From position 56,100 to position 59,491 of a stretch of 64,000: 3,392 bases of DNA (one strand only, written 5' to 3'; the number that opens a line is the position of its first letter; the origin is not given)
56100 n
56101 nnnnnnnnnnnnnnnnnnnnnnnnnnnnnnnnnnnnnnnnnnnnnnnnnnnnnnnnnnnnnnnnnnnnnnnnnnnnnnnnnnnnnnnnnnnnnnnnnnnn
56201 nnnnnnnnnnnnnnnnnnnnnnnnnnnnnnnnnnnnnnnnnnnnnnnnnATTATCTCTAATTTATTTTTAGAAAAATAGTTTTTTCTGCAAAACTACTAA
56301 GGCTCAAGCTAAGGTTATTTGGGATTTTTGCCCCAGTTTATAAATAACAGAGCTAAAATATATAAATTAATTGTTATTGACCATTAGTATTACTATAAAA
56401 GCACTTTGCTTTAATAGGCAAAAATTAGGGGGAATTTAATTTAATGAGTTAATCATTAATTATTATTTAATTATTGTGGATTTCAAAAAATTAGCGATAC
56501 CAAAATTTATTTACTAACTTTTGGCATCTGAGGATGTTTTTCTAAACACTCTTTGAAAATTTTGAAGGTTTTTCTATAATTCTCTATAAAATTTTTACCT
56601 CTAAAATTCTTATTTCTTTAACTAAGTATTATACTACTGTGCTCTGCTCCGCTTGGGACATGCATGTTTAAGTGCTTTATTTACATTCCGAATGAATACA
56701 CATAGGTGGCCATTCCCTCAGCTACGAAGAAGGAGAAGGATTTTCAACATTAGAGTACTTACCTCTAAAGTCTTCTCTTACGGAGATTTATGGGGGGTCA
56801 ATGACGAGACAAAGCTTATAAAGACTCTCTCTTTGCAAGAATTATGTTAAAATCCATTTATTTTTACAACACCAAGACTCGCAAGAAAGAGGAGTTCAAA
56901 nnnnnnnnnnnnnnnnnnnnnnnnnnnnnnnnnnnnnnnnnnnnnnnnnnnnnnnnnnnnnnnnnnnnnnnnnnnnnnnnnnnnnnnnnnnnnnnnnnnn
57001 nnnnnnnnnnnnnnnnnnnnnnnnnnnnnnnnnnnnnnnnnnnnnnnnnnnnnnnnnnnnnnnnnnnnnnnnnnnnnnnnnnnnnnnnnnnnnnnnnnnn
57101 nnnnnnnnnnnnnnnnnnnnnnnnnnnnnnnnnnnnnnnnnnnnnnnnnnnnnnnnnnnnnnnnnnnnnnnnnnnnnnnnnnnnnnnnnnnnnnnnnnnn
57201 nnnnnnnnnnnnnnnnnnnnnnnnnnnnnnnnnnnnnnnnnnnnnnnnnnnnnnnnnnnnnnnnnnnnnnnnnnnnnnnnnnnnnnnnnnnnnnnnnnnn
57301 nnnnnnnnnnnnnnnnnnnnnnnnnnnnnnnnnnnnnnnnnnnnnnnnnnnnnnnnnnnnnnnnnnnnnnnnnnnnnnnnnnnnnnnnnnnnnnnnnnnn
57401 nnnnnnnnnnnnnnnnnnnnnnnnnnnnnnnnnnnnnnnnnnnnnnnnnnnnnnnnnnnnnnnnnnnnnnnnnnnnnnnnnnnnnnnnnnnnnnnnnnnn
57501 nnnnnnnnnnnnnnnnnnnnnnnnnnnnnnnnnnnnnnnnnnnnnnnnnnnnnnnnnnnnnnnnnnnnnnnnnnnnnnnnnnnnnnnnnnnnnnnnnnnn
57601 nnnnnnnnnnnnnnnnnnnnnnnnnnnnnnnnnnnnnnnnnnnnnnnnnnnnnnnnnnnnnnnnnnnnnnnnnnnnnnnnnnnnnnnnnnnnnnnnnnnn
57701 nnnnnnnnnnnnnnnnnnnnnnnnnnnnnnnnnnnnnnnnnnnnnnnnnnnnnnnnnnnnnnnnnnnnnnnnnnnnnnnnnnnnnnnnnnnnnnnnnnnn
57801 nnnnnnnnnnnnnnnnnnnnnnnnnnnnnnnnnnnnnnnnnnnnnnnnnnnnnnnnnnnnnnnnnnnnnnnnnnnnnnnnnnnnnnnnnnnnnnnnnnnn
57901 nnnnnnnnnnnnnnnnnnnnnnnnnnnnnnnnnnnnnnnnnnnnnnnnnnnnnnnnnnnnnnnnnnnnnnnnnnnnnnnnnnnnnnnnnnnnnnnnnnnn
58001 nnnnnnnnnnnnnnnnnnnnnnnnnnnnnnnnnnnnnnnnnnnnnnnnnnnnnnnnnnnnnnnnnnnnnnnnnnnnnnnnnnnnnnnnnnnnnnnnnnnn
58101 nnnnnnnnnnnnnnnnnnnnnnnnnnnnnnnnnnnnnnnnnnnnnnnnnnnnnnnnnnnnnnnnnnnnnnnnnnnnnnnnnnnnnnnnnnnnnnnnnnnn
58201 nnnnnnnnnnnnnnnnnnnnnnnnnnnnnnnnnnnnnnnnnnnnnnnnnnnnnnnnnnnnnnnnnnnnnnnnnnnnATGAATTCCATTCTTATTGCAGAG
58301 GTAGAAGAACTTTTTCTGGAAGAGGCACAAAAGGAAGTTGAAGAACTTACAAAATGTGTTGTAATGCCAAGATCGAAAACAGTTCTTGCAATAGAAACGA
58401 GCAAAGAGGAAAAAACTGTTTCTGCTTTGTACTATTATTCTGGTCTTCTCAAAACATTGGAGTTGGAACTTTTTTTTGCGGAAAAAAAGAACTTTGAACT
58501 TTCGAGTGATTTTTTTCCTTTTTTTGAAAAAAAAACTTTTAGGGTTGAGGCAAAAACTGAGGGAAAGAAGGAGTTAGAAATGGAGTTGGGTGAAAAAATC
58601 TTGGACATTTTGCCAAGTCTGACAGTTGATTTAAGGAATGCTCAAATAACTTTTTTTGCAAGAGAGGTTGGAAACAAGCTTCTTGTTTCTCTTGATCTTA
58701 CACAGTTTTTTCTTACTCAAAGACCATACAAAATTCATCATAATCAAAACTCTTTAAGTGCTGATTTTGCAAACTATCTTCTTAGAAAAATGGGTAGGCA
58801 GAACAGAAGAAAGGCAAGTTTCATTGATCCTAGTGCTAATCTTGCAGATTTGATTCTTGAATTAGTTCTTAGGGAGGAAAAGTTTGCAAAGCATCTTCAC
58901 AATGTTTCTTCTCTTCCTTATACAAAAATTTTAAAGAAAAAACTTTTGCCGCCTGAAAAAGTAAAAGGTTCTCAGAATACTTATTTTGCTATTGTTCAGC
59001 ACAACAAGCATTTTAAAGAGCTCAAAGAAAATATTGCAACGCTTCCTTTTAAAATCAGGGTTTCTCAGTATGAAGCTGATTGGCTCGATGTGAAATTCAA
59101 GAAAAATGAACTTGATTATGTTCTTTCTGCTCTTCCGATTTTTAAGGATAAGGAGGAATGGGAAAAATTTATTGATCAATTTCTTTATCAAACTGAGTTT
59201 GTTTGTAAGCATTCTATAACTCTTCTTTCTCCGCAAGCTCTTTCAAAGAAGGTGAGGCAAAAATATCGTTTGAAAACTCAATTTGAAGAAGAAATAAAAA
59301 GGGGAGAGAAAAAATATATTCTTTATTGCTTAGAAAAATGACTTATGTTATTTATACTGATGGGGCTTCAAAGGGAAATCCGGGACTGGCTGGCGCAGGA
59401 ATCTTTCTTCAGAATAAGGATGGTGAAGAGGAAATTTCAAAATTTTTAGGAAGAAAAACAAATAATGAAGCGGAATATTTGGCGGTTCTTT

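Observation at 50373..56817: AT-rich 6.4-kb islet bracketed by an exact 19-bp direct repeat, with no integrase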

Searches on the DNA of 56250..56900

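Call 63: search_rna_families(source=window, start=56250, end=56900, threshold=evalue, max_evalue=5)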
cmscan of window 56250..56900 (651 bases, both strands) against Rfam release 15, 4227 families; matches with E-value up to 5: 1.
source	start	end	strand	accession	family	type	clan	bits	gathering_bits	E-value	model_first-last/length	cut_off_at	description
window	56528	56585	-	RF01634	ceN44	Gene; snRNA; snoRNA; CD-box;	-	15.8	70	2.9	1-74/74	no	Caenorhabditis snoRNA ceN44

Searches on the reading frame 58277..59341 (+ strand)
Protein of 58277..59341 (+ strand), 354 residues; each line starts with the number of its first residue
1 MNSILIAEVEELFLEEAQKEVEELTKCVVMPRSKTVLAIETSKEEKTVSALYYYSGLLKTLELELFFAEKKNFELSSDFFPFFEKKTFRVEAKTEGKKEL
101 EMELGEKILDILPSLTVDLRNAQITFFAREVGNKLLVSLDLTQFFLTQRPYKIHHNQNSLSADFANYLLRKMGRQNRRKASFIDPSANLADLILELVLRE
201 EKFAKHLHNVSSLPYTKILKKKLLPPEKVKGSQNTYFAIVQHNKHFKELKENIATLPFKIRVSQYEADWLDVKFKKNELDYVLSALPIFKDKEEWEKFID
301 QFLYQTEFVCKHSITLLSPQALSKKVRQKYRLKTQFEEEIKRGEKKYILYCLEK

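Call 10: search_protein_families(library=pfam, proteins=[window:58277-59341:+], max_evalue=0.01)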
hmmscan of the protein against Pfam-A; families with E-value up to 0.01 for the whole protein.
window:58277-59341:+ (354 aa): 1 family
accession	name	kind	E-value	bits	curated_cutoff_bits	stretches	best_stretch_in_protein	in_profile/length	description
PF02926.22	THUMP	-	0.0014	19.5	20.6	1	83-140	20-84/84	THUMP domain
